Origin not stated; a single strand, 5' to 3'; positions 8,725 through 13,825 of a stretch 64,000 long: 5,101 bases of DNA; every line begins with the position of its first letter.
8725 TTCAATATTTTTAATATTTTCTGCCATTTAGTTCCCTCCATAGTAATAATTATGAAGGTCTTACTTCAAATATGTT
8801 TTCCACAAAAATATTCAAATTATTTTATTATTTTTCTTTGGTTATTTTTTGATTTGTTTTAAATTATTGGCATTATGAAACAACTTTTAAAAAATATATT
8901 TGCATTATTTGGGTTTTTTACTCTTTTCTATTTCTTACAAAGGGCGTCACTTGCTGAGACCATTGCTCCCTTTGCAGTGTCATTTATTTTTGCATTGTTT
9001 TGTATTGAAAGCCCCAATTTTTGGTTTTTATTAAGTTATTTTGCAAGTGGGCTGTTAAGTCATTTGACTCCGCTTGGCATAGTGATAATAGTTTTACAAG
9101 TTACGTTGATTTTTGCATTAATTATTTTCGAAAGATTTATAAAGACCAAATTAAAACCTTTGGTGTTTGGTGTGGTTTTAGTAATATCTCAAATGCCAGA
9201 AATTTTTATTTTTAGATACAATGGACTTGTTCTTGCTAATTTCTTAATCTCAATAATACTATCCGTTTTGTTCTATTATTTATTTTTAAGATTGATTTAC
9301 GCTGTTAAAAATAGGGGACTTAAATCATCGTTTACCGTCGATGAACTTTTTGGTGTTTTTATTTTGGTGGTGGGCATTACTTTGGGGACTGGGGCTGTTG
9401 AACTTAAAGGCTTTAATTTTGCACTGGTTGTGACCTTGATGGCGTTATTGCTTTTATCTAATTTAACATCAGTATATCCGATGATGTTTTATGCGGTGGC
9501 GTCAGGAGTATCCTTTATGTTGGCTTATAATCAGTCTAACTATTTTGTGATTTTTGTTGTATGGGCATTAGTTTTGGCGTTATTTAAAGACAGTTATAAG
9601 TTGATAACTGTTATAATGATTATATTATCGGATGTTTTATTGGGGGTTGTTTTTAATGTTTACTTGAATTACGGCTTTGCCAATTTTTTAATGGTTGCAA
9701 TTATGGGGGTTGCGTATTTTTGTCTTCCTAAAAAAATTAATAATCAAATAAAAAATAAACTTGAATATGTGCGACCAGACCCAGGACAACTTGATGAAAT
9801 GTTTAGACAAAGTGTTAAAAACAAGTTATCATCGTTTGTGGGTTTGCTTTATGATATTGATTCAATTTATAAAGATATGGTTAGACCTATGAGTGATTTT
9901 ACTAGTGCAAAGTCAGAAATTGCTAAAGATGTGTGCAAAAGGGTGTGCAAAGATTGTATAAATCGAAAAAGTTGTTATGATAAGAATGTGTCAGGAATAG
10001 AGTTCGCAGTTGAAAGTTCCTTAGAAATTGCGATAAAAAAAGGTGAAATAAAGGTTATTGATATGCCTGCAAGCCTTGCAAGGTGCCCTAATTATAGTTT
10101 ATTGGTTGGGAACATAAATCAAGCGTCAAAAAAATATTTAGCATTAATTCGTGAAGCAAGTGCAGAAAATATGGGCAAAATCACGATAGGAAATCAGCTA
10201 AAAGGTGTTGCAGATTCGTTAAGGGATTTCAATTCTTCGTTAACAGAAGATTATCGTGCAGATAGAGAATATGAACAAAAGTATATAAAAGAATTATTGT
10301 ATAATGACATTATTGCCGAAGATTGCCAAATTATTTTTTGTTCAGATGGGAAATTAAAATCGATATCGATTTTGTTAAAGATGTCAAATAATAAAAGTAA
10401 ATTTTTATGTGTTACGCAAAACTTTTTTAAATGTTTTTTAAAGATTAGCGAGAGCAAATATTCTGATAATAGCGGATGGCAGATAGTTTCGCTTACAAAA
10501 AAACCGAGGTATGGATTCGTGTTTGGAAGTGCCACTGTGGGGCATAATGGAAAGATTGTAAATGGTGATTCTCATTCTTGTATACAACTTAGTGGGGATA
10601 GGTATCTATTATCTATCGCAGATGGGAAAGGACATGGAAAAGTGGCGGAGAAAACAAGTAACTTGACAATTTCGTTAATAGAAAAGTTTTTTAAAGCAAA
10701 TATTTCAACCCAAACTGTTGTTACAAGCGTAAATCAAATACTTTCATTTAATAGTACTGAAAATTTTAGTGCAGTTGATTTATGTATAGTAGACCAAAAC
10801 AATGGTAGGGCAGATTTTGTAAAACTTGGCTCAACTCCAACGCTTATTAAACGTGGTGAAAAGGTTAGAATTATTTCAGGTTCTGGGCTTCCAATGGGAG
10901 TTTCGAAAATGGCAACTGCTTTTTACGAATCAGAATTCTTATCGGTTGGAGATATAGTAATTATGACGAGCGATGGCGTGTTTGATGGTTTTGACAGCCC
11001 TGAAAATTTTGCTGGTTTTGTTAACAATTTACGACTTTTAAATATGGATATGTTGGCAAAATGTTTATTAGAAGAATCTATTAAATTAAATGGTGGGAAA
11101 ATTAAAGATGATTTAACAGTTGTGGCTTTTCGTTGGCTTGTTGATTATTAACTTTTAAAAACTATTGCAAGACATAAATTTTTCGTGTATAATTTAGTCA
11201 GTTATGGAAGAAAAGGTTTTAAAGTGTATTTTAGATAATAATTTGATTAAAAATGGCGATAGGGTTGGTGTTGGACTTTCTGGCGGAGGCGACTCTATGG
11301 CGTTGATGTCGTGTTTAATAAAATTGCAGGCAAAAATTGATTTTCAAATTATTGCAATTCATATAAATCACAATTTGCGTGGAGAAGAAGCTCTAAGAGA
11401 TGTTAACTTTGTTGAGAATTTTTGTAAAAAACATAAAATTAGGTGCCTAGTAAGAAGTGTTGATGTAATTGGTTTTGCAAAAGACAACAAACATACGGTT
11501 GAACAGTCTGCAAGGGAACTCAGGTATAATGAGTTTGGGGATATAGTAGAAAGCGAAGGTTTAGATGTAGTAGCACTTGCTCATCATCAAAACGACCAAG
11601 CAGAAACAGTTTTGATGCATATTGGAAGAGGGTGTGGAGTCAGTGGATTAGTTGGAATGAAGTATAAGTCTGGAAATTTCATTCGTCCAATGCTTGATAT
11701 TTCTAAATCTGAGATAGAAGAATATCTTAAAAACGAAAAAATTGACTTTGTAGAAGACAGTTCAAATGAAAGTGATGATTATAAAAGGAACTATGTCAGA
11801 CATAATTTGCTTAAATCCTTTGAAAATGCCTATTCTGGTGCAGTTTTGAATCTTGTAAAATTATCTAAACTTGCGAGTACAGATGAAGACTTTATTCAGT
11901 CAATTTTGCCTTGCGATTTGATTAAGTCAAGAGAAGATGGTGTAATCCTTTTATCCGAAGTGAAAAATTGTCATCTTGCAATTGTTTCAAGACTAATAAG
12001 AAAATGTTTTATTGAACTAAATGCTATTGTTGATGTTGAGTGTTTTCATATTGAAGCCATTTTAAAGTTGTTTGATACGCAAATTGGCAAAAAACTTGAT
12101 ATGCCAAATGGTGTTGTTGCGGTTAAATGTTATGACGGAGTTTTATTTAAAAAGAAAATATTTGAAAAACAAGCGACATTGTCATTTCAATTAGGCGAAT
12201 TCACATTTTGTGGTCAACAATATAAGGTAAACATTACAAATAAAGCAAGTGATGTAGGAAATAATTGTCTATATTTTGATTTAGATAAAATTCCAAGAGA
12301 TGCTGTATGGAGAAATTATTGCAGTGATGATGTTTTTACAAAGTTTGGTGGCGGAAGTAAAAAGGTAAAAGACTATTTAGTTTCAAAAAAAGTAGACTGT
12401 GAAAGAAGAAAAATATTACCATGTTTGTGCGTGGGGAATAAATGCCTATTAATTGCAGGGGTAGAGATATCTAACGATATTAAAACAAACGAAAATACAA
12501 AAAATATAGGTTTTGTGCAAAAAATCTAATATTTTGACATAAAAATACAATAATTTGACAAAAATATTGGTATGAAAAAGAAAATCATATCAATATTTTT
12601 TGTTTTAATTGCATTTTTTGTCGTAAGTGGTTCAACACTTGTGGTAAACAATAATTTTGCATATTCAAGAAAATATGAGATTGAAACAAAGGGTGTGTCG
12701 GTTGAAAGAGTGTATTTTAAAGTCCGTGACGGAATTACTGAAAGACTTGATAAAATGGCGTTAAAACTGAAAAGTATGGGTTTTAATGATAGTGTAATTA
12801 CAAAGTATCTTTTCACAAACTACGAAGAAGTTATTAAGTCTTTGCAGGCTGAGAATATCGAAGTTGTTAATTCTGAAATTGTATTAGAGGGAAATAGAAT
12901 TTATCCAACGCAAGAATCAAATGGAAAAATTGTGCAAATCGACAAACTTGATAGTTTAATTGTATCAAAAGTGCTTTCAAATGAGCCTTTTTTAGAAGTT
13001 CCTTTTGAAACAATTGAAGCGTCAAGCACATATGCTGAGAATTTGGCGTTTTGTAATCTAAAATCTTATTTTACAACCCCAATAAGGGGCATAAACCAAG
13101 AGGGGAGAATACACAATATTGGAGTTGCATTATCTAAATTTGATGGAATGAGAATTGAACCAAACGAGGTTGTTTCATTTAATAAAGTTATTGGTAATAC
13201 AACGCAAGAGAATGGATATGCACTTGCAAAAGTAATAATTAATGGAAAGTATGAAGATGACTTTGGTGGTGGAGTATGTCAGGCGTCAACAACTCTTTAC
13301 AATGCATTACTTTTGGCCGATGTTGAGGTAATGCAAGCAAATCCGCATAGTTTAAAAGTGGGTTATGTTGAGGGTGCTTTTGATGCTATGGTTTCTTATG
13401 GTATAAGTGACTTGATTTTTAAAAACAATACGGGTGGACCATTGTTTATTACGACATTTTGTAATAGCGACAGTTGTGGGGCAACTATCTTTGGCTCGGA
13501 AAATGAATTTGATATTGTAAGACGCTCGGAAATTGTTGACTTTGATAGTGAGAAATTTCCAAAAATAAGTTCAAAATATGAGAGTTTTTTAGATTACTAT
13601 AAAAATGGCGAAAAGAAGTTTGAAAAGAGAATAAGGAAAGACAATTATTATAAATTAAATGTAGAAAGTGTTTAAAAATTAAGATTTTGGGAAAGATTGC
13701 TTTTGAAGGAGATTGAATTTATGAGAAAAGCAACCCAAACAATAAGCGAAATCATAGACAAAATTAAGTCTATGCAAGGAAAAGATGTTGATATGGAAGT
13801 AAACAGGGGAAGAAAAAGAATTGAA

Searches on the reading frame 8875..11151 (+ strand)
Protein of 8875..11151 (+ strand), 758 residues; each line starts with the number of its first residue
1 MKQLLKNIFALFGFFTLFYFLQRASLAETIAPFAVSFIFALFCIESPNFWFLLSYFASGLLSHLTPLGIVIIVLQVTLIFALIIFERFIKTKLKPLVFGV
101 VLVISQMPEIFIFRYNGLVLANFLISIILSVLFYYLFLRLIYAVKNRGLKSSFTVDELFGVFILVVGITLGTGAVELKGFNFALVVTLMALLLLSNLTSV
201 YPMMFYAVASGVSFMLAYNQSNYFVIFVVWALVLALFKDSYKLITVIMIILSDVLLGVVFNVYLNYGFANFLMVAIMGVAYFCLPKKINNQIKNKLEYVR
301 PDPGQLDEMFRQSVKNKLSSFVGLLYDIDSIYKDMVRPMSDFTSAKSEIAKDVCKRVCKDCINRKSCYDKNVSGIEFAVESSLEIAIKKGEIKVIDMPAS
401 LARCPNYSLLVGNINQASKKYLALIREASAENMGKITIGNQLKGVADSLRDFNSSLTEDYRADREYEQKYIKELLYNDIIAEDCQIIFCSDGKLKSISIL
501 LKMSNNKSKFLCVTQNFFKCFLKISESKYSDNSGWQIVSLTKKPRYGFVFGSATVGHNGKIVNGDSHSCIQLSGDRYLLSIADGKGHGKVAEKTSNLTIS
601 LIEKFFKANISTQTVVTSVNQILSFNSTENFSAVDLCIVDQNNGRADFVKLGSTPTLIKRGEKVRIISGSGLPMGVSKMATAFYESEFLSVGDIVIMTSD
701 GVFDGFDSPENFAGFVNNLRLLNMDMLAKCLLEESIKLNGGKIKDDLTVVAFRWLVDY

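Call 63: search_protein_families(library=ncbifam, proteins=[window:8875-11151:+], max_evalue=0.00001)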
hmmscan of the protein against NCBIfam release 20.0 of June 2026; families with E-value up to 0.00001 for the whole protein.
window:8875-11151:+ (758 aa): 1 family
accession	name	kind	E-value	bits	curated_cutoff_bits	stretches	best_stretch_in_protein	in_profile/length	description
TIGR02865.1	spore_II_E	equivalog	1.3e-95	321.2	490.8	1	15-753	4-762/764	stage II sporulation protein E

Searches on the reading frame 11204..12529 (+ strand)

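Call 63: search_protein_families(library=ncbifam, proteins=[window:11204-12529:+], max_evalue=0.00001)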
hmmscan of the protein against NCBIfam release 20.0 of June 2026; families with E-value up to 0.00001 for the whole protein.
window:11204-12529:+ (441 aa): 3 families
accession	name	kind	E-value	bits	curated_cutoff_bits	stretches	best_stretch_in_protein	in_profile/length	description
TIGR02432.1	lysidine_TilS_N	equivalog_domain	3.4e-57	193.4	93.6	1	21-203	2-188/189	tRNA lysidine(34) synthetase TilS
NF007942.0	PRK10660.1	equivalog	3.9e-34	118.2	606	1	6-272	6-270/439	tRNA lysidine(34) synthetase TilS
NF007972.0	PRK10696.1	equivalog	5.5e-18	65.3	272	1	2-218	25-245/295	tRNA 2-thiocytidine(32) synthetase TtcA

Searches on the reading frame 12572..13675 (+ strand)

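Call 63: search_protein_families(library=ncbifam, proteins=[window:12572-13675:+], max_evalue=0.00001)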
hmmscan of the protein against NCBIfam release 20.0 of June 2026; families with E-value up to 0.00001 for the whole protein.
window:12572-13675:+ (367 aa): 3 families
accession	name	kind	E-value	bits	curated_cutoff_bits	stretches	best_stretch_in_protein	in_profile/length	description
NF033128.2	vanW-gen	equivalog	1.7e-15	57.4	365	1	176-310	67-206/271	glycopeptide resistance accessory protein VanW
NF033122.1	vanW-B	exception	4.9e-10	39.1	610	1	169-288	61-185/275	glycopeptide resistance accessory protein VanW-B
NF033123.1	vanW-G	exception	1.2e-08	35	600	1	176-288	67-184/273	glycopeptide resistance accessory protein VanW-G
